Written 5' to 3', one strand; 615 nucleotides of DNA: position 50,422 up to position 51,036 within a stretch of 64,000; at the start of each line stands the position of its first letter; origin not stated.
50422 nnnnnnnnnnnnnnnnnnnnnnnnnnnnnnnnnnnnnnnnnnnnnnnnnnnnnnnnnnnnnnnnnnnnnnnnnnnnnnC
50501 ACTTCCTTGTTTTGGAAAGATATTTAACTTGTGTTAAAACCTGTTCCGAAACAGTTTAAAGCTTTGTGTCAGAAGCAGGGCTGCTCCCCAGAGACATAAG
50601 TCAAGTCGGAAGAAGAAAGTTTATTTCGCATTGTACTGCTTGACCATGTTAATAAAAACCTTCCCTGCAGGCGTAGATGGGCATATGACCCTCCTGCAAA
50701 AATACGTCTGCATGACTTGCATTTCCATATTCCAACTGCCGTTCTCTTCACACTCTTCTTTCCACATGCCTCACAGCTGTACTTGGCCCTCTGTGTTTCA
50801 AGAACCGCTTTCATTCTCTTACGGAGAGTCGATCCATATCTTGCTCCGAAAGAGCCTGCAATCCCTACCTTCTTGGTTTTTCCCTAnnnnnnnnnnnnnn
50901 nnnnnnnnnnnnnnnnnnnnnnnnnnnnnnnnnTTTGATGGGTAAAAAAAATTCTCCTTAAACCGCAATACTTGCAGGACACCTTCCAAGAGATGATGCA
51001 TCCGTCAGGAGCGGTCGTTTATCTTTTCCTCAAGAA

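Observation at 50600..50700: Apparent 1-nt frameshift in the 3' part of eL43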

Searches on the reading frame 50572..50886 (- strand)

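Call 6: search_protein_families(library=pfam, proteins=[window:50572-50886:-], max_evalue=0.01)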
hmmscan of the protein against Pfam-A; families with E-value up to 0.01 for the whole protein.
seq(105 aa): 2 families
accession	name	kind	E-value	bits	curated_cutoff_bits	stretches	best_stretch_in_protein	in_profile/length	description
PF01780.25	Ribosomal_L37ae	-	1.7e-30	105.4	21.9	1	3-70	1-68/85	Ribosomal L37ae protein family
PF13465.12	zf-H2C2_2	-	0.0058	17.4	40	0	31-45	10-24/26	Zinc-finger double domain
